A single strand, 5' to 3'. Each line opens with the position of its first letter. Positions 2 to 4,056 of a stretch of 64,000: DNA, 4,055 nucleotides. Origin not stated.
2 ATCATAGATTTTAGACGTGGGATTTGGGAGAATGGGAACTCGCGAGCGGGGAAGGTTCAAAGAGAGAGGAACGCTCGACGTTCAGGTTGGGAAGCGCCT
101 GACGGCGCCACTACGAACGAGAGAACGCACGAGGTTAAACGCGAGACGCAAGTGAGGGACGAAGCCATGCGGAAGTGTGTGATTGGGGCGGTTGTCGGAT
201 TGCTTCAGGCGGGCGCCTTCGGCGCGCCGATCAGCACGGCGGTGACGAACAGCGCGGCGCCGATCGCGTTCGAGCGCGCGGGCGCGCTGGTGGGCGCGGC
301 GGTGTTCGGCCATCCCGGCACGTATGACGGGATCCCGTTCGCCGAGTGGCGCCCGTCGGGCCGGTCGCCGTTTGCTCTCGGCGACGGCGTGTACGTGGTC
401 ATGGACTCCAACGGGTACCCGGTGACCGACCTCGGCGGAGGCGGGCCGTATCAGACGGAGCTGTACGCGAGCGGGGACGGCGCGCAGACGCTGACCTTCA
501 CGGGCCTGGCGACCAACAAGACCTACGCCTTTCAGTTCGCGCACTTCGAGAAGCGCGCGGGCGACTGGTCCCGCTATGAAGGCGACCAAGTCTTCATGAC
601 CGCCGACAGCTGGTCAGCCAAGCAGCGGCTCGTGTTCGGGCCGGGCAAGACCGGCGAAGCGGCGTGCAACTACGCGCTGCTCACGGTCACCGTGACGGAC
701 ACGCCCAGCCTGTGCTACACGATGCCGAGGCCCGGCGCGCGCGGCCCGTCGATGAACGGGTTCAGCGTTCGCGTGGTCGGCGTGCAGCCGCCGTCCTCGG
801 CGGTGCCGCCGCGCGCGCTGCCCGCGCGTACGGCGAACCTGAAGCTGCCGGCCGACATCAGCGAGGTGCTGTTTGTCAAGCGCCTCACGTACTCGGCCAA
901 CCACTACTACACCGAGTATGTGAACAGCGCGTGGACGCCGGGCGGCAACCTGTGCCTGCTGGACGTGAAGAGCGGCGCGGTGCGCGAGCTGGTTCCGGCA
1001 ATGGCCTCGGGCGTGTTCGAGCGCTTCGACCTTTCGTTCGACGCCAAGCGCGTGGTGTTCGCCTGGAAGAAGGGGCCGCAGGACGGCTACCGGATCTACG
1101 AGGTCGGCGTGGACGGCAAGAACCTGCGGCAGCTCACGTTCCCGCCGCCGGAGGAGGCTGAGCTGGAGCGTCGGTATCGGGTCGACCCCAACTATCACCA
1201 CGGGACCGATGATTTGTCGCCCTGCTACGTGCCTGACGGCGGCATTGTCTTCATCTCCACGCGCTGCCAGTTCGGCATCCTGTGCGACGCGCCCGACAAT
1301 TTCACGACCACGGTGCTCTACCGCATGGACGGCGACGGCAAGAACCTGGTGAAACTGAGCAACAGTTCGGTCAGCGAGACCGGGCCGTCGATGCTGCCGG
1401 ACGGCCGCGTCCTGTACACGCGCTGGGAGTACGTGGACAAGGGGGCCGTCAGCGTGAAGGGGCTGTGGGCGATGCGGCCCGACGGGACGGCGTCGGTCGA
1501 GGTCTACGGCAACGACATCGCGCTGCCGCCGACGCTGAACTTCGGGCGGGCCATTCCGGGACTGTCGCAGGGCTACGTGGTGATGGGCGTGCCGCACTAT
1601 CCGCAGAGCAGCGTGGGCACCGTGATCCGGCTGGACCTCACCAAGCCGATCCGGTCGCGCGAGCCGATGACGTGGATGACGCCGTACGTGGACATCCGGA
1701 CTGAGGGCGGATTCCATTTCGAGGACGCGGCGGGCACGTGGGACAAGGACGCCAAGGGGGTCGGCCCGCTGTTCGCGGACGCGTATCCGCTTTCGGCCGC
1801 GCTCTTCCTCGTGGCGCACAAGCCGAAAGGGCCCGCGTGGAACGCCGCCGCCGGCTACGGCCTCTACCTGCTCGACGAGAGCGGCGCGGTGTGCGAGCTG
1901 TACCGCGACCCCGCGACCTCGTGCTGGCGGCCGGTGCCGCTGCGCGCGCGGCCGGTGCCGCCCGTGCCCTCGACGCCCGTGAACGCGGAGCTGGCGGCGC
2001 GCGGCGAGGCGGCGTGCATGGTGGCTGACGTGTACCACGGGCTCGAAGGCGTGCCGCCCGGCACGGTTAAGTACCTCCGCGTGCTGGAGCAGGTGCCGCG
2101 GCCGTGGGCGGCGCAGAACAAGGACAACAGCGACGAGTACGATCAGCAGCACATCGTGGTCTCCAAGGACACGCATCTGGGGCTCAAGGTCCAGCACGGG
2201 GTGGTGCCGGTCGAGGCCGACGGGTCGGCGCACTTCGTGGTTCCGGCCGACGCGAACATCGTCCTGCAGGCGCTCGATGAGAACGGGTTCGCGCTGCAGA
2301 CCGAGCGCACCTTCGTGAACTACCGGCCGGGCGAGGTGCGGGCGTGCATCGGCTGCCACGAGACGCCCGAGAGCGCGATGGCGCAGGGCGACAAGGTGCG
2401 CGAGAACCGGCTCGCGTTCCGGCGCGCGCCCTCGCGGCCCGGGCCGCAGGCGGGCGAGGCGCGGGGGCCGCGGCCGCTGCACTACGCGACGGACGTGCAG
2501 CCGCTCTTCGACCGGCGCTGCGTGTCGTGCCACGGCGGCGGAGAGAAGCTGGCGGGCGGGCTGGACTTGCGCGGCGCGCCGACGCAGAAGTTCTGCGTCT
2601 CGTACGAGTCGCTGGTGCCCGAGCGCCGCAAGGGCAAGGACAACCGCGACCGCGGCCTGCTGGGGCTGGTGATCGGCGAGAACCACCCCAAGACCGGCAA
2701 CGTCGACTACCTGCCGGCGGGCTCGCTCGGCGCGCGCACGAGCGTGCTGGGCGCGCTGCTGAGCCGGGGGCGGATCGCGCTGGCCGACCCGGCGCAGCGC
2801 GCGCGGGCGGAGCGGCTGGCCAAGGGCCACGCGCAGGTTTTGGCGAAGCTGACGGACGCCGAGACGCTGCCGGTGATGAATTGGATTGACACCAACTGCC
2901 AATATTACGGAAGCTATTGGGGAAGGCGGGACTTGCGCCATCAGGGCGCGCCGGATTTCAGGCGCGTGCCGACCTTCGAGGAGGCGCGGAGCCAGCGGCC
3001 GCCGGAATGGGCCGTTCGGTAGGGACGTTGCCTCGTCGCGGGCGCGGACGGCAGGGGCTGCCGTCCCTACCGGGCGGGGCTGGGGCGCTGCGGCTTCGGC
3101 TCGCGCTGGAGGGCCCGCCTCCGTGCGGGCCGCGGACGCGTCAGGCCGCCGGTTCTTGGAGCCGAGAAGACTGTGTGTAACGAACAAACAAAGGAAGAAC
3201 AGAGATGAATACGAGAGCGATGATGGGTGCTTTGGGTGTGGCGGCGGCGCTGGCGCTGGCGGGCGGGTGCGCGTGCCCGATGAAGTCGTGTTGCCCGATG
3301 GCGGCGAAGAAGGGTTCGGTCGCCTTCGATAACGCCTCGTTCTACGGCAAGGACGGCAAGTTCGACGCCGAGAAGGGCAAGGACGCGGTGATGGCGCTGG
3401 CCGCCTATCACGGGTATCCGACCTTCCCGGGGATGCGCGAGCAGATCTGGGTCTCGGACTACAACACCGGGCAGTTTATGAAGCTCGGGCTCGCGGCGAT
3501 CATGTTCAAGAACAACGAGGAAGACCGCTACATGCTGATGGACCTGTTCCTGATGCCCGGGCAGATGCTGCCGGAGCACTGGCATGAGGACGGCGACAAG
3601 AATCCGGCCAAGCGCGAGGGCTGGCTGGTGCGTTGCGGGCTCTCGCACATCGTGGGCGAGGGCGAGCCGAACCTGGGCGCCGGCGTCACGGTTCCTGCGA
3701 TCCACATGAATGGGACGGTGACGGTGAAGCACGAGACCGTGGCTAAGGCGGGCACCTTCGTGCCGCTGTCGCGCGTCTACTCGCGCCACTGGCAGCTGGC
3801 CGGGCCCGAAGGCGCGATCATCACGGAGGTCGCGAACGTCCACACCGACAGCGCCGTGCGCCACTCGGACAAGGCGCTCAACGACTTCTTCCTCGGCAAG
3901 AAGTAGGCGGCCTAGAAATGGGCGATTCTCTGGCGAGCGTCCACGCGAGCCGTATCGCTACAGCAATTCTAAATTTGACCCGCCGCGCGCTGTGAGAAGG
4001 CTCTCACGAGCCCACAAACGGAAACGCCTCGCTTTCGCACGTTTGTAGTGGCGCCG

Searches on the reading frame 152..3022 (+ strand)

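Call 15: search_protein_families(library=pfam, proteins=[window:152-3022:+], max_evalue=0.0001)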
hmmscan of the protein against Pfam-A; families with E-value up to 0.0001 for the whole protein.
window:152-3022:+ (956 aa): 1 family
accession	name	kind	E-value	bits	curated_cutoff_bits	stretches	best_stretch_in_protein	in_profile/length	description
PF18582.6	HZS_alpha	-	2e-23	83.2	26.6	1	637-737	1-98/98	Hydrazine synthase alpha subunit middle domain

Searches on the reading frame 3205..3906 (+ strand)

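Call 15: search_protein_families(library=pfam, proteins=[window:3205-3906:+], max_evalue=0.0001)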
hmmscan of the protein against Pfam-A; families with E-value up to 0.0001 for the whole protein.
window:3205-3906:+ (233 aa): 0 families

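Call 71: search_protein_families(library=pfam, proteins=[window:3205-3906:+], max_evalue=1)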
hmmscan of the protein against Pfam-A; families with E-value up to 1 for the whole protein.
window:3205-3906:+ (233 aa): 2 families
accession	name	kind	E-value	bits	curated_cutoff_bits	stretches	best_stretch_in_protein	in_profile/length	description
PF07385.18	Lyx_isomer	-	0.0035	17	20.8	1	83-216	54-193/222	D-lyxose isomerase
PF02515.22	CoA_transf_3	-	0.26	10.8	23.3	1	45-114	120-193/366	CoA-transferase family III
